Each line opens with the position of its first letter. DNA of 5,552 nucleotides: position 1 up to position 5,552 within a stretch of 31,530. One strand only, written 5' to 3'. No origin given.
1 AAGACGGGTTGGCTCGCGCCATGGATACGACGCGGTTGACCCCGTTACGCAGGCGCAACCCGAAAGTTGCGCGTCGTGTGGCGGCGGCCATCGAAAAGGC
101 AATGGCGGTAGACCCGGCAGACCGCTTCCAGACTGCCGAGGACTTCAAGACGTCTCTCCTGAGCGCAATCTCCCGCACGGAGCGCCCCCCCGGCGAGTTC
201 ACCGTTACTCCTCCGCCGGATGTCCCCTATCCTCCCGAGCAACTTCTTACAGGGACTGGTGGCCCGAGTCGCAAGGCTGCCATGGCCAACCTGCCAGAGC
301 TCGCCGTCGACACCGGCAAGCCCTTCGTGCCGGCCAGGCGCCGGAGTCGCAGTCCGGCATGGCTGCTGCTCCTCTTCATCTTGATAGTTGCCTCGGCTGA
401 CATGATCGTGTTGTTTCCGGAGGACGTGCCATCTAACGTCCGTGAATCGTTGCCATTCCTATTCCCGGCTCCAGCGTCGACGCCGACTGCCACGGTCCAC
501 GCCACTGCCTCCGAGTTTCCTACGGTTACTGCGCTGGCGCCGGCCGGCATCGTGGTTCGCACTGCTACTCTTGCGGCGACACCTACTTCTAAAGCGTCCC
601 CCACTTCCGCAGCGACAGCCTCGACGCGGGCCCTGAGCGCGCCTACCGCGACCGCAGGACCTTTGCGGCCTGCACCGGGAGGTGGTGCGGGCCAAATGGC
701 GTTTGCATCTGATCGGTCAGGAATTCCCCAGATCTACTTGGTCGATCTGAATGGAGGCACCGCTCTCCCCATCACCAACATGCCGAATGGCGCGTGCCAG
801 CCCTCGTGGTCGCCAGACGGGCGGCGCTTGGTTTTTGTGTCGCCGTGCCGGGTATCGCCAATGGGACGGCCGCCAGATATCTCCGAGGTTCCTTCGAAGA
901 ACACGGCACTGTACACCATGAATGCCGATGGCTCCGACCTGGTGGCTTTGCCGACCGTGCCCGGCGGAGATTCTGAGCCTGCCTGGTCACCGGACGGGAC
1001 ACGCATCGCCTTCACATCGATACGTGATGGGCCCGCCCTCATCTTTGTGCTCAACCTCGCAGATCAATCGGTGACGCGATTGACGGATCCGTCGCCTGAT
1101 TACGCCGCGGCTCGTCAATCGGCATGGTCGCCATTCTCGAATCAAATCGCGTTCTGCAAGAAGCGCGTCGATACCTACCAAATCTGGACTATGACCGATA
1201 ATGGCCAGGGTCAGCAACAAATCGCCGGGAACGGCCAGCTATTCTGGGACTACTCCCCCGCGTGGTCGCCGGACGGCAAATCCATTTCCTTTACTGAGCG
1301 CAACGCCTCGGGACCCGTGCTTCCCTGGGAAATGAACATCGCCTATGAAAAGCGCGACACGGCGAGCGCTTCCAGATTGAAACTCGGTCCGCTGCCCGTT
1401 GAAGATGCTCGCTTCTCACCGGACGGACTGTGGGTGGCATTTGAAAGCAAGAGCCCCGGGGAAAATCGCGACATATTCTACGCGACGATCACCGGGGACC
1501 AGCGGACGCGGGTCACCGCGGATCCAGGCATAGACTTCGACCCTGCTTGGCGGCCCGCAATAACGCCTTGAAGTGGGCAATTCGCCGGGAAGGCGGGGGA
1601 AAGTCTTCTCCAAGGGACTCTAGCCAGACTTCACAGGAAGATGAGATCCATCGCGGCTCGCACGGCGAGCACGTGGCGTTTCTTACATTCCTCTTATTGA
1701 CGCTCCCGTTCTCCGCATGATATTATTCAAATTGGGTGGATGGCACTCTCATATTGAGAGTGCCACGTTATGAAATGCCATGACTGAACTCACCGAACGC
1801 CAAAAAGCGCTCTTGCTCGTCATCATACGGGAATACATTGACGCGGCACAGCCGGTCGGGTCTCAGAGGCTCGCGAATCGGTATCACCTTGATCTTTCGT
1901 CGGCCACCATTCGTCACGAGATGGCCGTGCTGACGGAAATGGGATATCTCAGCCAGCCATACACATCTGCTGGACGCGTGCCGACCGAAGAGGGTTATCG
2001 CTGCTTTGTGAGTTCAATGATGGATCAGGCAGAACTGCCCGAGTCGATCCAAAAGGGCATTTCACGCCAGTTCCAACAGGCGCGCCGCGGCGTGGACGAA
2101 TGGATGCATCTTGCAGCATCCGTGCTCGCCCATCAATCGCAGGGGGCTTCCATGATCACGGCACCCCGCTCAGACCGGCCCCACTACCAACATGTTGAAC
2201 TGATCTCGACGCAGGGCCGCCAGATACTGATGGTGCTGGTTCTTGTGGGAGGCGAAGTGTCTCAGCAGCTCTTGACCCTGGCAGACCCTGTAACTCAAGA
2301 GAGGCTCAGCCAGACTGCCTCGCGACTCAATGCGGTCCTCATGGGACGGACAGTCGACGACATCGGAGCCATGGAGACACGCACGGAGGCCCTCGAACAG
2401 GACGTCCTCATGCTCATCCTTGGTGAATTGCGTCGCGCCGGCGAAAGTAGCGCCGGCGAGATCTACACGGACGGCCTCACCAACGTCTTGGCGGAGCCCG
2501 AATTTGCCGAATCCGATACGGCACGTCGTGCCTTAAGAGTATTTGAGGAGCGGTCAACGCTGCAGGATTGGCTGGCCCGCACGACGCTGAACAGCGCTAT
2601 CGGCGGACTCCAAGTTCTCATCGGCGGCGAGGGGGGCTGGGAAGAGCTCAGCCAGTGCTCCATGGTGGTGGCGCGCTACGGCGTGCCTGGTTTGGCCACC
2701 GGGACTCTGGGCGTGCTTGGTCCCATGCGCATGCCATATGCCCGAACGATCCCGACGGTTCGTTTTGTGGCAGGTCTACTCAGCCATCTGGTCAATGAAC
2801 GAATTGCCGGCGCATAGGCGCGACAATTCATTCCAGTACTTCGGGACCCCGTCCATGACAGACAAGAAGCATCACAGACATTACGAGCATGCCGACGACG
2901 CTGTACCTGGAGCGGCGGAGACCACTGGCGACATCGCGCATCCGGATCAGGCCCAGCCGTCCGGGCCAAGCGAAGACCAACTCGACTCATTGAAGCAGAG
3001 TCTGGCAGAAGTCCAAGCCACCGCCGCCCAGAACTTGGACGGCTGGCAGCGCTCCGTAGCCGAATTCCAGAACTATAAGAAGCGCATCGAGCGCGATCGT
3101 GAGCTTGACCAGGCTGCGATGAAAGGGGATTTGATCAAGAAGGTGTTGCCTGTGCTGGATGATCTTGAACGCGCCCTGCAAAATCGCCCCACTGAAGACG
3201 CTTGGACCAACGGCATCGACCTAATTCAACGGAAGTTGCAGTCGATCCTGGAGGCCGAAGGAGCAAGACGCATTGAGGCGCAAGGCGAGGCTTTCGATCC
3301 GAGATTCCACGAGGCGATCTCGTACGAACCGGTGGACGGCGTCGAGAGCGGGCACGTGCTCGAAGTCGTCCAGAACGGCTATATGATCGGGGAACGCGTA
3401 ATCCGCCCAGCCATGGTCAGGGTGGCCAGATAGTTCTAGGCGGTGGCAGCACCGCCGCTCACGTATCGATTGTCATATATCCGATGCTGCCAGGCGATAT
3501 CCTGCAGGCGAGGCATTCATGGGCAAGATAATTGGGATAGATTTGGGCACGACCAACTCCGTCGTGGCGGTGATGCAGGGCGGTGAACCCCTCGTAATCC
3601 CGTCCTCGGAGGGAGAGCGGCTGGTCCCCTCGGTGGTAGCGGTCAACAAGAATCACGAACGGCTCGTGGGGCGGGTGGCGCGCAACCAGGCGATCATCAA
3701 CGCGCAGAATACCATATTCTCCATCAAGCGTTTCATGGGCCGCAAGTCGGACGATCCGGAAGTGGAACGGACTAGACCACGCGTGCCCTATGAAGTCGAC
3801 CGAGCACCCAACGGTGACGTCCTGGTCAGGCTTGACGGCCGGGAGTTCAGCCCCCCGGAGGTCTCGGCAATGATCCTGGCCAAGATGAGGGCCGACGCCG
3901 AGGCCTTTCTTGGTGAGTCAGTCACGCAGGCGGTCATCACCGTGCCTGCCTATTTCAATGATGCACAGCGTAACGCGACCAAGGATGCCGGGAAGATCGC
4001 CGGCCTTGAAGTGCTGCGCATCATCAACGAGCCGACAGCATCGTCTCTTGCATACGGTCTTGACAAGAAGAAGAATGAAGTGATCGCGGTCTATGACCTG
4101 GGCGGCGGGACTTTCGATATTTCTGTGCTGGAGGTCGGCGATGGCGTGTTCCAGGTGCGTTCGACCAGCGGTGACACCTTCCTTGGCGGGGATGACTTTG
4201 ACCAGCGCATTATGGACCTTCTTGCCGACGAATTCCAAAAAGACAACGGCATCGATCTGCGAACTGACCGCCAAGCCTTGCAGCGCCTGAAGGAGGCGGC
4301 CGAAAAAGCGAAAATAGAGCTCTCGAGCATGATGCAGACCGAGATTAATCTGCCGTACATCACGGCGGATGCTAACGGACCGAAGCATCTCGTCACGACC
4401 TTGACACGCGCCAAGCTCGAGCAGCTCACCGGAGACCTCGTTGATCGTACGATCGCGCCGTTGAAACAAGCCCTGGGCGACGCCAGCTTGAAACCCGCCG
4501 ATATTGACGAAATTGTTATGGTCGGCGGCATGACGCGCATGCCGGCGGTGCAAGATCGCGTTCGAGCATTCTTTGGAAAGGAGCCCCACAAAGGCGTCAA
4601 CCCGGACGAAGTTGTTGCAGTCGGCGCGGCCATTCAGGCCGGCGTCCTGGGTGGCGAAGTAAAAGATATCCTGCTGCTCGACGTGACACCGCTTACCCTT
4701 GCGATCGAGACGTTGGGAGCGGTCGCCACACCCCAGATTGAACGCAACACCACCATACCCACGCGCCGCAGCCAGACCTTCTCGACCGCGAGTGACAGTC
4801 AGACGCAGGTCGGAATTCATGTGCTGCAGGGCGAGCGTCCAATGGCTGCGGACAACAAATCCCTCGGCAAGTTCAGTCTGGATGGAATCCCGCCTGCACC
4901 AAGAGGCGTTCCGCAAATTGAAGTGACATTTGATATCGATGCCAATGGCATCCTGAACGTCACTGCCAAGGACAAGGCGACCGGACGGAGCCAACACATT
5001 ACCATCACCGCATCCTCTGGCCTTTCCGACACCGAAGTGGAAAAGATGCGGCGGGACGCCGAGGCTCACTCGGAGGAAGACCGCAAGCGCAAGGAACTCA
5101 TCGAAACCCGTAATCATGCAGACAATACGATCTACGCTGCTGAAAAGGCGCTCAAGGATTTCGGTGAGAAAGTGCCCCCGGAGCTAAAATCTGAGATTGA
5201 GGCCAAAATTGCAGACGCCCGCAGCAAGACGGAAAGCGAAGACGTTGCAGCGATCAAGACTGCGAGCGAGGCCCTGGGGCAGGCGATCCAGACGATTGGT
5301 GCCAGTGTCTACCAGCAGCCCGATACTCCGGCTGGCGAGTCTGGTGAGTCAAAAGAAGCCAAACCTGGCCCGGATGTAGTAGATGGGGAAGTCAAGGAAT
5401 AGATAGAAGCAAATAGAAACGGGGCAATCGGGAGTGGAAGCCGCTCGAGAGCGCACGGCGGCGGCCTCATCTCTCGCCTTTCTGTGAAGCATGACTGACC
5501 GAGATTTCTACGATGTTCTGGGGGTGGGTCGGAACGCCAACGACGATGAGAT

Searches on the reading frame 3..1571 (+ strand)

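Call 7: search_protein_families(library=pfam, proteins=[window:3-1571:+], max_evalue=0.001)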
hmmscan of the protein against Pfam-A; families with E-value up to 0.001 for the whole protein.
window:3-1571:+ (522 aa): 3 families
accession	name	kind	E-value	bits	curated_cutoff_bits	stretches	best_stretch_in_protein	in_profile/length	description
PF07676.18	PD40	-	2.2e-27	94.8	20.9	2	320-348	8-37/38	WD40-like Beta Propeller Repeat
PF00930.27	DPPIV_N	-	1.4e-10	40.8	22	0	461-508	40-82/354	Dipeptidyl peptidase IV (DPP IV) N-terminal region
PF25174.1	Beta-prop_THOC3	-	2.6e-05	23.8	305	0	327-434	9-109/272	THOC3 beta-propeller domain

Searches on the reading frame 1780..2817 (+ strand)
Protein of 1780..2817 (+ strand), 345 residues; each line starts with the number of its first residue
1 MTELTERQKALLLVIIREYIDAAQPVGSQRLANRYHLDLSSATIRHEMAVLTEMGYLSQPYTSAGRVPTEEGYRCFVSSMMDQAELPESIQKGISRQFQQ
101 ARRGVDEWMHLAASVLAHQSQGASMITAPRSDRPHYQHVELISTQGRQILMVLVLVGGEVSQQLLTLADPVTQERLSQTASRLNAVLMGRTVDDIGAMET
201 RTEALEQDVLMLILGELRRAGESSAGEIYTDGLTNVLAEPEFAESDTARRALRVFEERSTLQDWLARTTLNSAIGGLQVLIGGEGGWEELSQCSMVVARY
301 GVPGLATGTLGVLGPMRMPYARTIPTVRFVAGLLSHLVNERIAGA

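Call 7: search_protein_families(library=pfam, proteins=[window:1780-2817:+], max_evalue=0.001)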
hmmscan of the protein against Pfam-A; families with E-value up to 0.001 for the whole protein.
window:1780-2817:+ (345 aa): 1 family
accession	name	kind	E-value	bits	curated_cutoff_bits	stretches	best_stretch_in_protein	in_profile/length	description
PF01628.27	HrcA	-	6.7e-48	163.9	22.2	1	106-324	1-215/215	HrcA protein C terminal domain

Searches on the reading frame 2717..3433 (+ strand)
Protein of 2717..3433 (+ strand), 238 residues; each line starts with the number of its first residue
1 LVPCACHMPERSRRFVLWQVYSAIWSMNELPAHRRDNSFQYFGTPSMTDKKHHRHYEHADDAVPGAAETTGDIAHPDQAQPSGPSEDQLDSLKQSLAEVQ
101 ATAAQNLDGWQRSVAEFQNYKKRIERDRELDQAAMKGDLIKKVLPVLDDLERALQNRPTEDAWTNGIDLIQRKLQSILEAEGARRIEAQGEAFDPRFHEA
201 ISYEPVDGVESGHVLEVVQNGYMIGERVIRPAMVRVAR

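Call 7: search_protein_families(library=pfam, proteins=[window:2717-3433:+], max_evalue=0.001)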
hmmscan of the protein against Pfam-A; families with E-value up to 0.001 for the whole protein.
window:2717-3433:+ (238 aa): 1 family
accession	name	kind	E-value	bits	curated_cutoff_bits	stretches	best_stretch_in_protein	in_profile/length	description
PF01025.24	GrpE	-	5.5e-45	153.4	25.8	1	84-237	8-164/165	GrpE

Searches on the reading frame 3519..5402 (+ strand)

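Call 7: search_protein_families(library=pfam, proteins=[window:3519-5402:+], max_evalue=0.001)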
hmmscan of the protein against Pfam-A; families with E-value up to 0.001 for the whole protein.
window:3519-5402:+ (627 aa): 2 families
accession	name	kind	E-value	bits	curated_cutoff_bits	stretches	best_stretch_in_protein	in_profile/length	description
PF00012.26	HSP70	-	3.1e-260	865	20.6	1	4-599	1-599/599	Hsp70 protein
PF06723.19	MreB_Mbl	-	4.3e-16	59.1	27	1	135-372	93-317/327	MreB/Mbl protein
